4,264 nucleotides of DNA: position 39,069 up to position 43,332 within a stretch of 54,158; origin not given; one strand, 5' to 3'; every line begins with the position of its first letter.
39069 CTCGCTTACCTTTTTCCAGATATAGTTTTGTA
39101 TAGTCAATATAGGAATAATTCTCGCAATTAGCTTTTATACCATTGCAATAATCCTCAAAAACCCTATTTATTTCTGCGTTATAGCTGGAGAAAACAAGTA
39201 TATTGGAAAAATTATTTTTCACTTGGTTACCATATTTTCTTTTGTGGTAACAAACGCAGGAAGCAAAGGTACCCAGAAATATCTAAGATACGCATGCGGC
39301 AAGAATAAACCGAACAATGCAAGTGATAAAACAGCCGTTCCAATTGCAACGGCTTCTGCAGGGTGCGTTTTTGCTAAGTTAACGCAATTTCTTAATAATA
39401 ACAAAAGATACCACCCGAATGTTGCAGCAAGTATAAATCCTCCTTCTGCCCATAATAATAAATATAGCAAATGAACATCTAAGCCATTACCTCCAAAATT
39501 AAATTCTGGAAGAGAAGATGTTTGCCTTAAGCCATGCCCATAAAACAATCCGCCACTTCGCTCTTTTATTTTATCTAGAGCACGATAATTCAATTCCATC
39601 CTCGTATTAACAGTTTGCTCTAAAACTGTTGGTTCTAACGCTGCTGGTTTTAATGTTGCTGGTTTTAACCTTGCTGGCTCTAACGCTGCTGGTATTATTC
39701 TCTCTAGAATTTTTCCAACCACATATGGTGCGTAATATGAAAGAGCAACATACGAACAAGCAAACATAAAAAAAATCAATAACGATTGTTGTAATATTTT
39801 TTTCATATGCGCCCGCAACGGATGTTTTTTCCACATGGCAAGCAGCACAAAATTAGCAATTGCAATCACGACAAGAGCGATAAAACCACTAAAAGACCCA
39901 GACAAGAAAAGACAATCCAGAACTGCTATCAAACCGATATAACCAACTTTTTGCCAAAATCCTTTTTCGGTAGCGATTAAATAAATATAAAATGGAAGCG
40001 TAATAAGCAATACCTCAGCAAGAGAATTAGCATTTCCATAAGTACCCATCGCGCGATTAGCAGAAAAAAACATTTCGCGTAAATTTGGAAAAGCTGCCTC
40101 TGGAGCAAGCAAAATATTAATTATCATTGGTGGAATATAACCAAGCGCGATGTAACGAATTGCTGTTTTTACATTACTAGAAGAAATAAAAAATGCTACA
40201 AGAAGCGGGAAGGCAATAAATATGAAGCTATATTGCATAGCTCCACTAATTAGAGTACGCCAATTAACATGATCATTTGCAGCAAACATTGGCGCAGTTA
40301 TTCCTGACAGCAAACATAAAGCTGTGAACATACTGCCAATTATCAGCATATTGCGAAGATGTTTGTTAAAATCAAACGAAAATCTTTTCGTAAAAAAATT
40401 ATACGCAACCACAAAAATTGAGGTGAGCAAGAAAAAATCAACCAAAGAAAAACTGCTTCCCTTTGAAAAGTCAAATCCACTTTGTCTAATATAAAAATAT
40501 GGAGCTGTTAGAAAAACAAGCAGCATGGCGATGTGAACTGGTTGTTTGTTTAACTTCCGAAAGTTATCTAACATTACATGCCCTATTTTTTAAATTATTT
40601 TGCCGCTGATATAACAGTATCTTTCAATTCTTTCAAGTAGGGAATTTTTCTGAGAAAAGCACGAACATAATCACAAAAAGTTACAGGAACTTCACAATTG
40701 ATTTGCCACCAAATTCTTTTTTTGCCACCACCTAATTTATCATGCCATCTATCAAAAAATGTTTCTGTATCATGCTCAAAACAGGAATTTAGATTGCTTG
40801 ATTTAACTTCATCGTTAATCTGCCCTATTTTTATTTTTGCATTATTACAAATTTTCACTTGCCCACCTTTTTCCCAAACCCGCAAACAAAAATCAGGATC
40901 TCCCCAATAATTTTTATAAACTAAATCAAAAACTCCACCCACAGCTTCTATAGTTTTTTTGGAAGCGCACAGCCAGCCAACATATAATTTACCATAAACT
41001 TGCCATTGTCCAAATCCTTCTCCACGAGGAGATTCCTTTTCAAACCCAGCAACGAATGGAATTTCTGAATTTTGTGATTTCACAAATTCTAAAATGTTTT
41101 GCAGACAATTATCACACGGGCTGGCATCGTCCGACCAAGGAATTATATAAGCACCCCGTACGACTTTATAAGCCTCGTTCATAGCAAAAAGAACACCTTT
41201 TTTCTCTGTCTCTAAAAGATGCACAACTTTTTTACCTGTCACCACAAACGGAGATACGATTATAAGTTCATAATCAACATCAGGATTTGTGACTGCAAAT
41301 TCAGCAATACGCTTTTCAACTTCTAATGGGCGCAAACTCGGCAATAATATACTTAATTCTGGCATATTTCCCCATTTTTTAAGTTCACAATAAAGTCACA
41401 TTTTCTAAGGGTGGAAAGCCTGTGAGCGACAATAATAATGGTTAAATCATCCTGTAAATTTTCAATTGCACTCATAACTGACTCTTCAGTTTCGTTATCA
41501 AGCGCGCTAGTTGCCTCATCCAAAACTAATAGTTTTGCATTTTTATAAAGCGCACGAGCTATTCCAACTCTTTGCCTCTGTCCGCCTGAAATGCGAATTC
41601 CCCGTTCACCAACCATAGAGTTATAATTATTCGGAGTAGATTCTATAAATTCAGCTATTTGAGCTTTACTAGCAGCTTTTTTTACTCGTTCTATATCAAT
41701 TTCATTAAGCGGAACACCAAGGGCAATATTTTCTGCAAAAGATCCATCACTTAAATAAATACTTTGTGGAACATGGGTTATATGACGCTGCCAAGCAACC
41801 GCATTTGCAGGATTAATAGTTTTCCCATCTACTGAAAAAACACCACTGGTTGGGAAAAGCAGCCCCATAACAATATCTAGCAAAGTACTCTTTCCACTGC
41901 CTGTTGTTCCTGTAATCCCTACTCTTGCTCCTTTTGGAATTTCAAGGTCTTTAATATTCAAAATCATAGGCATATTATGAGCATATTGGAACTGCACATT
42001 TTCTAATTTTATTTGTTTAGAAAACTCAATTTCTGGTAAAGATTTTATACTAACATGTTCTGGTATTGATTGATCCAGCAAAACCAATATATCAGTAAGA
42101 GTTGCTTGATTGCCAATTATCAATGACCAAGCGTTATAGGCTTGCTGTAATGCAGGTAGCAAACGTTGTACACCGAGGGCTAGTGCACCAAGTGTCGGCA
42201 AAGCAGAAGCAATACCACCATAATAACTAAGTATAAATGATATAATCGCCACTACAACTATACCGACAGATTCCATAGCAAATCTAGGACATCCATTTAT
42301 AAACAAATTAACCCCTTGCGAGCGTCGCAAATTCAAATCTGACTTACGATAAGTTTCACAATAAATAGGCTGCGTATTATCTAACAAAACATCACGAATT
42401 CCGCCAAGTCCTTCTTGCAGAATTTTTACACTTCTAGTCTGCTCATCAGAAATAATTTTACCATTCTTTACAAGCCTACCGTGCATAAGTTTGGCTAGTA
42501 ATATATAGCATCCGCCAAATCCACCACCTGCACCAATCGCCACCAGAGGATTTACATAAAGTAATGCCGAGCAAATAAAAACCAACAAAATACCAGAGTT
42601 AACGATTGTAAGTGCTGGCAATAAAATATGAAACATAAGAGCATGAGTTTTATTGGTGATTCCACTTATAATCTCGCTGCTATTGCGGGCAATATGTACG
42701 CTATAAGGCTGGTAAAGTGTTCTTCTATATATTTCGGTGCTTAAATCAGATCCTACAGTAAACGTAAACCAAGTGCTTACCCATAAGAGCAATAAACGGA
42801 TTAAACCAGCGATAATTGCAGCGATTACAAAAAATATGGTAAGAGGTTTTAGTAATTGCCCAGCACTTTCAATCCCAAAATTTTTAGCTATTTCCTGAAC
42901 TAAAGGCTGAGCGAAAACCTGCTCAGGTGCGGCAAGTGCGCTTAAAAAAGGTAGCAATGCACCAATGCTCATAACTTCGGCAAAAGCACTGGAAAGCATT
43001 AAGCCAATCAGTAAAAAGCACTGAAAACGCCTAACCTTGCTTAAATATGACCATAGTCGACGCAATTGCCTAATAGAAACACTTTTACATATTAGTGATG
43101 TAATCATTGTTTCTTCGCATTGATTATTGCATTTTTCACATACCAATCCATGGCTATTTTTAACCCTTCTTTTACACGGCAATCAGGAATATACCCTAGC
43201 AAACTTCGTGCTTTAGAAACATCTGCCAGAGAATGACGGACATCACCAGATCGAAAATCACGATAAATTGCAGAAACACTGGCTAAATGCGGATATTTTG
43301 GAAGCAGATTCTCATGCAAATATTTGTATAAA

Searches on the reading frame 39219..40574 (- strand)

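Call 45: search_protein_families(library=pfam, proteins=[window:39219-40574:-], max_evalue=0.00001)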
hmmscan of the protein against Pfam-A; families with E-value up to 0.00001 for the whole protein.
window:39219-40574:- (451 aa): 1 family
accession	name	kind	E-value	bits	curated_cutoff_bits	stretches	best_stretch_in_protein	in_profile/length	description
PF04932.20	Wzy_C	-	5.7e-06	26.6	31.7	1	214-386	2-148/149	O-Antigen ligase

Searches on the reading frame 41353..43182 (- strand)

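Call 45: search_protein_families(library=pfam, proteins=[window:41353-43182:-], max_evalue=0.00001)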
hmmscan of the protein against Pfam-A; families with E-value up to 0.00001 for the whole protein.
window:41353-43182:- (609 aa): 4 families
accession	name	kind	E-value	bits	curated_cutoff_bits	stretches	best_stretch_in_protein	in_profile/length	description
PF00005.33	ABC_tran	-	1.3e-27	97.5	25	1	412-559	5-137/137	ABC transporter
PF00664.28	ABC_membrane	-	4.1e-12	46.8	28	1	106-320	33-248/274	ABC transporter transmembrane region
PF02463.25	SMC_N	-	1.7e-08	34.6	40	1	422-602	28-212/220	RecF/RecN/SMC N terminal domain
PF13555.12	AAA_29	-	2.2e-06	27.7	27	1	415-446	19-50/61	P-loop containing region of AAA domain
